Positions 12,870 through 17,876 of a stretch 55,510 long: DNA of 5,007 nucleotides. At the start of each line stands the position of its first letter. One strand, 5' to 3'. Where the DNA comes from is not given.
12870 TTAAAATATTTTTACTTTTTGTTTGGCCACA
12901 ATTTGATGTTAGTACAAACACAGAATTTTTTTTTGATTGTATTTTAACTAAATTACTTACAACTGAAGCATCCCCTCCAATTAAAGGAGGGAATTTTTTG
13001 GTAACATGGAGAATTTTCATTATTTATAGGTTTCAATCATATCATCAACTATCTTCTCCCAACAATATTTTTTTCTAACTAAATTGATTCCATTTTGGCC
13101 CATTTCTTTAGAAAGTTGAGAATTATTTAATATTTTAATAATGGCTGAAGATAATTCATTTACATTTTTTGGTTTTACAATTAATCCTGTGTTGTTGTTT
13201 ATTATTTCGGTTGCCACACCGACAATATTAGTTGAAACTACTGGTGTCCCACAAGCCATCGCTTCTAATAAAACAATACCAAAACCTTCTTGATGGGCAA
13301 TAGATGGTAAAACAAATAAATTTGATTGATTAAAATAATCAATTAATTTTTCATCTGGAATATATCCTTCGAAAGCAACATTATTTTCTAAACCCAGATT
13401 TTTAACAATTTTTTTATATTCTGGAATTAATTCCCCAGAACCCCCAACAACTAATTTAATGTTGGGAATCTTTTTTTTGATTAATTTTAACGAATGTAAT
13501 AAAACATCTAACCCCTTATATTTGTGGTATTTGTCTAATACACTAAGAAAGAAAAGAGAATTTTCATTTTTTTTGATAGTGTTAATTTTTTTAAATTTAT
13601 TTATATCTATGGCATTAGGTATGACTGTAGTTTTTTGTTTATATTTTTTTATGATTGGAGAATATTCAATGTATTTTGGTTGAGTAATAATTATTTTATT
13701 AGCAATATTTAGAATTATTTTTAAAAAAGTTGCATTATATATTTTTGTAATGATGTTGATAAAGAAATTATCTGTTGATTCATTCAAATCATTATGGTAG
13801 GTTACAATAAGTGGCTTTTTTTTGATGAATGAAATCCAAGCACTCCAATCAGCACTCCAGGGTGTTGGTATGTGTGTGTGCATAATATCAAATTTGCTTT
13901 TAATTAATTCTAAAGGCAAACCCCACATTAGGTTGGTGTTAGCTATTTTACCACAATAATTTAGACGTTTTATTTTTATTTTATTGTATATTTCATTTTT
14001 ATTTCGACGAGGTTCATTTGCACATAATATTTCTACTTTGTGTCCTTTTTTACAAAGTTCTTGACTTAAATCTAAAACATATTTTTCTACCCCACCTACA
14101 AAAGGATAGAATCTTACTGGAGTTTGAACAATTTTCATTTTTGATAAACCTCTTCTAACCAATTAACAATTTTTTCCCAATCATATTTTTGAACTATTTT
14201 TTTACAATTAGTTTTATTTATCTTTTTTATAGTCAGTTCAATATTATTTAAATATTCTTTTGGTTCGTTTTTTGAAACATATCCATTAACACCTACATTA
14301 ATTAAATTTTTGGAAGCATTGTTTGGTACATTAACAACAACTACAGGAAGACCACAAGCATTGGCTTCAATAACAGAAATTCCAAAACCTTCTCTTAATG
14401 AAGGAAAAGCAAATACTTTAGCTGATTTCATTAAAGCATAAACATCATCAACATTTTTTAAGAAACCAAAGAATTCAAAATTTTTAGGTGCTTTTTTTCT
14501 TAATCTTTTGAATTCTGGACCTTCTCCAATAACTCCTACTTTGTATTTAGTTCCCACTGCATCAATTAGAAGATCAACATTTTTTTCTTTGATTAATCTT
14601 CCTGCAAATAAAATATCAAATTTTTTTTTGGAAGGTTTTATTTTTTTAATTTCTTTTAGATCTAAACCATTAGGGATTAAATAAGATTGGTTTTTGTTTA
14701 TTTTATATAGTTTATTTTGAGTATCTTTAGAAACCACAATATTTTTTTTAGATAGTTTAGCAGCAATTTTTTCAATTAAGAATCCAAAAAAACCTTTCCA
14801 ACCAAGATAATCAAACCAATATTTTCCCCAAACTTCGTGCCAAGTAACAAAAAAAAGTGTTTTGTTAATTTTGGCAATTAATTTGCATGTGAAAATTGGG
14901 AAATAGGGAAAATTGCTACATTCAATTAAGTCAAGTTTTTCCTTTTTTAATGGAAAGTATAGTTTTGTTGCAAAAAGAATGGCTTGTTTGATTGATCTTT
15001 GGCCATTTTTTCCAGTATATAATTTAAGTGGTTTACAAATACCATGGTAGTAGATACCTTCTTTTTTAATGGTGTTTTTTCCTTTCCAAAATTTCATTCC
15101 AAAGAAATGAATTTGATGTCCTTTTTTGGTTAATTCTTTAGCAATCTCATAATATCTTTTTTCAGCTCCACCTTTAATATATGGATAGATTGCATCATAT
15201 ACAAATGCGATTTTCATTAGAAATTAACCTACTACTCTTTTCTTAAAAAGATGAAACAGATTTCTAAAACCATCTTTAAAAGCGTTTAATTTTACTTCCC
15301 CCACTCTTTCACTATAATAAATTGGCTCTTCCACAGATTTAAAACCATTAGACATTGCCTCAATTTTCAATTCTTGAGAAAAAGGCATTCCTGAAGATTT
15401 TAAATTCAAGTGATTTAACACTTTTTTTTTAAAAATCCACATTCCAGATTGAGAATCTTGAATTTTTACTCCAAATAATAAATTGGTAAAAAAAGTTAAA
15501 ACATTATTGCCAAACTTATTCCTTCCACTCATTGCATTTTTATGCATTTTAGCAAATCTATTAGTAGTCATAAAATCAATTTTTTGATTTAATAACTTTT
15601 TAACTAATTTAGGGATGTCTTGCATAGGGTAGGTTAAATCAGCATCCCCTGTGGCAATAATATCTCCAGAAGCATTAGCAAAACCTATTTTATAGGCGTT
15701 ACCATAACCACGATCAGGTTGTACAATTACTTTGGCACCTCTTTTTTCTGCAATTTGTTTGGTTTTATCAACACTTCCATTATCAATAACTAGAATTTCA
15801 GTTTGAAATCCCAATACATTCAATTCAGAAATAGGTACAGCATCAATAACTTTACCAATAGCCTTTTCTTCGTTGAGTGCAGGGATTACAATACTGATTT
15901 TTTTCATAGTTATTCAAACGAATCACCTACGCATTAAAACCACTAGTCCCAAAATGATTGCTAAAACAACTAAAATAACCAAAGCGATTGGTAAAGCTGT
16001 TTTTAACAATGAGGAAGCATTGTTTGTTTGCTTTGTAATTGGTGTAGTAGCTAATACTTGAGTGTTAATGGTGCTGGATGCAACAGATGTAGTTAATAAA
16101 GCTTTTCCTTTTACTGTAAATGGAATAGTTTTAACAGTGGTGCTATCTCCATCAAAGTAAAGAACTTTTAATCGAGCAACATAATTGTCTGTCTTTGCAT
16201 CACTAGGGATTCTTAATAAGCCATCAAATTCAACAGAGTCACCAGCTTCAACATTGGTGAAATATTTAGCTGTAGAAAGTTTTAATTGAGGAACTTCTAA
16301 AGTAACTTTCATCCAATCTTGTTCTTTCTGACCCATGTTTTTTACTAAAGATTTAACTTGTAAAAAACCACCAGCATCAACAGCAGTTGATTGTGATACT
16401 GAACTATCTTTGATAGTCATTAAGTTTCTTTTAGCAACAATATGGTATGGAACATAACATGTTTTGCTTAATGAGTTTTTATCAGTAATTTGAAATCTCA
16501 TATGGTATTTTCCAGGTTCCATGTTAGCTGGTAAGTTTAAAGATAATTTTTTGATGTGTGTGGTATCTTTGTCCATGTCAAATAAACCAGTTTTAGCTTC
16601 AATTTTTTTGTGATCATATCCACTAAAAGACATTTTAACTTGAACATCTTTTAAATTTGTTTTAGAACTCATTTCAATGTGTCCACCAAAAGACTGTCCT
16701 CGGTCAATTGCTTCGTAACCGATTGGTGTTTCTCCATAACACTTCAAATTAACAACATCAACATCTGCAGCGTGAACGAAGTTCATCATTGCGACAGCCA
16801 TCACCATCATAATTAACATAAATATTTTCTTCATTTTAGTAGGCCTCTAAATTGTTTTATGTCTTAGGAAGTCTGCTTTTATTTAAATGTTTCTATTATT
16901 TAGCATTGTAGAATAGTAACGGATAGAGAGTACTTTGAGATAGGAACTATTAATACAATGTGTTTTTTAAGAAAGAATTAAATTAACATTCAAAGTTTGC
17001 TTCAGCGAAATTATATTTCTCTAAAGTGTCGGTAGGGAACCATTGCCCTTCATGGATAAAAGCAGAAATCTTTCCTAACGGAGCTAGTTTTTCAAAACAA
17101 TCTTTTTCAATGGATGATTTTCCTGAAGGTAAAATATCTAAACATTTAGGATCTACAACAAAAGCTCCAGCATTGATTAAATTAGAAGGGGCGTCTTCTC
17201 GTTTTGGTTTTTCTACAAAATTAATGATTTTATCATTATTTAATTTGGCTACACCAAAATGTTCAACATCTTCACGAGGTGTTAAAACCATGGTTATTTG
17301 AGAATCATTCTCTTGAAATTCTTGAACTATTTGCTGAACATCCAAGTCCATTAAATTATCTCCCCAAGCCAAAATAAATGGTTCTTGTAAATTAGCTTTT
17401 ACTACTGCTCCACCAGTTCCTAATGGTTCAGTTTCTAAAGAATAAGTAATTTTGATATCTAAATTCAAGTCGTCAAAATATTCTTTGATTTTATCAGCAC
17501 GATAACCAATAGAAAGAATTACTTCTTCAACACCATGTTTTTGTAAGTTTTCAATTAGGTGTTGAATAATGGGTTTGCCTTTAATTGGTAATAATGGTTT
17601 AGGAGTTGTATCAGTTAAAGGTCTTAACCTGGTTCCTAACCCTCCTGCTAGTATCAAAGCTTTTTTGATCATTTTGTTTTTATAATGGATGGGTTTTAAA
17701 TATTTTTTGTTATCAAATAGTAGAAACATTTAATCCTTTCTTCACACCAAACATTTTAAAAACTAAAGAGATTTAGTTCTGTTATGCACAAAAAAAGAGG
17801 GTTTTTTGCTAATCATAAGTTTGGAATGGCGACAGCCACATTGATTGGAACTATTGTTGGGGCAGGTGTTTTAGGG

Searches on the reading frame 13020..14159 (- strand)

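Call 15: search_protein_families(library=pfam, proteins=[window:13020-14159:-], max_evalue=0.00001)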
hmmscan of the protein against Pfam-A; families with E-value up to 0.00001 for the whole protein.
window:13020-14159:- (379 aa): 7 families
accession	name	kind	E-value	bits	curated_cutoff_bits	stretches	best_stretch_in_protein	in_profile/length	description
PF00534.26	Glycos_transf_1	-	2.2e-45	154.7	26.4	1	186-358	2-170/172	Glycosyl transferases group 1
PF13692.12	Glyco_trans_1_4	-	2.2e-35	122.4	27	1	202-346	4-142/142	Glycosyl transferases group 1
PF13439.12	Glyco_transf_4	-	4.2e-22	79.4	28.5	1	21-187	1-169/170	Glycosyltransferase Family 4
PF13524.12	Glyco_trans_1_2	-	2.6e-09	37.6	25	1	226-375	8-143/144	Glycosyl transferase-like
PF20706.3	GT4-conflict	-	2.9e-09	36.9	26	1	202-372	200-383/385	Family 4 Glycosyltransferase in conflict systems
PF13579.12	Glyco_trans_4_4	-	7.6e-07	30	29.7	1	22-125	1-105/158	Glycosyl transferase 4-like domain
PF13477.12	Glyco_trans_4_2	-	4e-06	27.5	23.4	1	25-157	10-136/139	Glycosyl transferase 4-like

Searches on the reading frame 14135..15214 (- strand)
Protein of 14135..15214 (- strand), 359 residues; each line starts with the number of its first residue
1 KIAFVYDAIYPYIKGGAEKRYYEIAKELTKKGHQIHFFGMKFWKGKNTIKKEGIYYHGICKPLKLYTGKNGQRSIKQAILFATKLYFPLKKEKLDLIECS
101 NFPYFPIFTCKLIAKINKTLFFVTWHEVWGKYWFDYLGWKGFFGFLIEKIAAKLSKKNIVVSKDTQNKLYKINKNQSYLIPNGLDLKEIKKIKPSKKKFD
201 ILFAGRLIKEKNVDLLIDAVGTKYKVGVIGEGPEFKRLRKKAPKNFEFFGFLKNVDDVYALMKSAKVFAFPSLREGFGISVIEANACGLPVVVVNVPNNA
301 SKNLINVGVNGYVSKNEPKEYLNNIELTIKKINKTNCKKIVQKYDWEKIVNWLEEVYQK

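Call 15: search_protein_families(library=pfam, proteins=[window:14135-15214:-], max_evalue=0.00001)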
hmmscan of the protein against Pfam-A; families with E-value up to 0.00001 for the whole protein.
window:14135-15214:- (359 aa): 4 families
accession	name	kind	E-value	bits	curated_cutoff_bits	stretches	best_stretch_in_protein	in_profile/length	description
PF00534.26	Glycos_transf_1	-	1.7e-28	99.8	26.4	1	188-331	5-158/172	Glycosyl transferases group 1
PF13692.12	Glyco_trans_1_4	-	4.5e-24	85.8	27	1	199-326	2-137/142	Glycosyl transferases group 1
PF13439.12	Glyco_transf_4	-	1.9e-15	57.8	28.5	1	15-187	2-169/170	Glycosyltransferase Family 4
PF20706.3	GT4-conflict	-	6.7e-10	38.9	26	1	176-293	173-310/385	Family 4 Glycosyltransferase in conflict systems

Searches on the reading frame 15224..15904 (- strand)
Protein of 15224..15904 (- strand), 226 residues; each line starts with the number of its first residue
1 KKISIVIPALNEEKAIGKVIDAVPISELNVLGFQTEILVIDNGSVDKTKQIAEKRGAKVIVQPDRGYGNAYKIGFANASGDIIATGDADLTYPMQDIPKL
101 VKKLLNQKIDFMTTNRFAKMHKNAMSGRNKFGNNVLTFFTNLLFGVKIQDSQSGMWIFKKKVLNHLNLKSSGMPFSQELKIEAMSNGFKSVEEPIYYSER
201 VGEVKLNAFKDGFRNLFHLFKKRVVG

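Call 15: search_protein_families(library=pfam, proteins=[window:15224-15904:-], max_evalue=0.00001)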
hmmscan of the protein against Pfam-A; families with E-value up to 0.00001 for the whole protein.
window:15224-15904:- (226 aa): 1 family
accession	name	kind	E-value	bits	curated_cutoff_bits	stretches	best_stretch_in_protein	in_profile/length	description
PF00535.33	Glycos_transf_2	-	4.1e-26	92.3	23.3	1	4-165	1-166/168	Glycosyl transferase family 2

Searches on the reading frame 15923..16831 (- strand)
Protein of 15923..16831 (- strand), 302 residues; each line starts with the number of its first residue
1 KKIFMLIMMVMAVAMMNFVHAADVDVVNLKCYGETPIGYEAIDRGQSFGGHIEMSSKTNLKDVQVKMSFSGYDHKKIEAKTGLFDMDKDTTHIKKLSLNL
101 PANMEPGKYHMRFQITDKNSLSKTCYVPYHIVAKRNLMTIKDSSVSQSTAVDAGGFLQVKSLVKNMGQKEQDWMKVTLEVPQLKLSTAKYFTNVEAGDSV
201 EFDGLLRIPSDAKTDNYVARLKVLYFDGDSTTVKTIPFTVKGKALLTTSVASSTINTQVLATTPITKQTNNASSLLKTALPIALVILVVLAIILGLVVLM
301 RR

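Call 15: search_protein_families(library=pfam, proteins=[window:15923-16831:-], max_evalue=0.00001)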
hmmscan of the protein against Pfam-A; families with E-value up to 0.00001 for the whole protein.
window:15923-16831:- (302 aa): 1 family
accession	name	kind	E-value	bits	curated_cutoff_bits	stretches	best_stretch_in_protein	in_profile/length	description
PF15418.12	DUF4625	-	1.6e-08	35.3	27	1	26-130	15-129/131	Domain of unknown function (DUF4625)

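Call 72: search_protein_families(library=ncbifam, proteins=[window:15923-16831:-], max_evalue=0.00001)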
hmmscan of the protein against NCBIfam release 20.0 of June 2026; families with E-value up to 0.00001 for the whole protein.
window:15923-16831:- (302 aa): 1 family
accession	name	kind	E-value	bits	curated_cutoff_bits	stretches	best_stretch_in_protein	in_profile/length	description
NF033506.0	PACE-CTERM-PROT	exception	8.2e-11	41.3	110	1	57-223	261-450/627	putative S-layer protein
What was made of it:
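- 15923..16834 (-): Paralogue of P4 (303 aa), next to the glycan locus. It lies outside the finding's coordinates but belongs to the same envelope island. Same NCBIfam model at E=8e-11 (call 72).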

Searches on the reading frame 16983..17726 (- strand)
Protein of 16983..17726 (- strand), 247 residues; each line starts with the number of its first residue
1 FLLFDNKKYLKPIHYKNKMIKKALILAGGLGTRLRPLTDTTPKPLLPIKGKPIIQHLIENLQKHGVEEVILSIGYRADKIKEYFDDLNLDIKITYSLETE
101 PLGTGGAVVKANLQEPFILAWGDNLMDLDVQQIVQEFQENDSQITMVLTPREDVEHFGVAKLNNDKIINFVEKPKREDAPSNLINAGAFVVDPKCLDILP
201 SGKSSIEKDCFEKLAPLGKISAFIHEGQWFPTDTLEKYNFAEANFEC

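Call 15: search_protein_families(library=pfam, proteins=[window:16983-17726:-], max_evalue=0.00001)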
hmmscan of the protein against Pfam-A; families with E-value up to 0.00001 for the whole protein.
window:16983-17726:- (247 aa): 2 families
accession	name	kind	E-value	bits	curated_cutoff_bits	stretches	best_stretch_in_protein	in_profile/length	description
PF00483.29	NTP_transferase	-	2.1e-40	139.3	21.2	1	22-235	1-232/245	Nucleotidyl transferase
PF12804.13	NTP_transf_3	-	3.1e-13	50.7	27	1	23-150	1-124/160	MobA-like NTP transferase domain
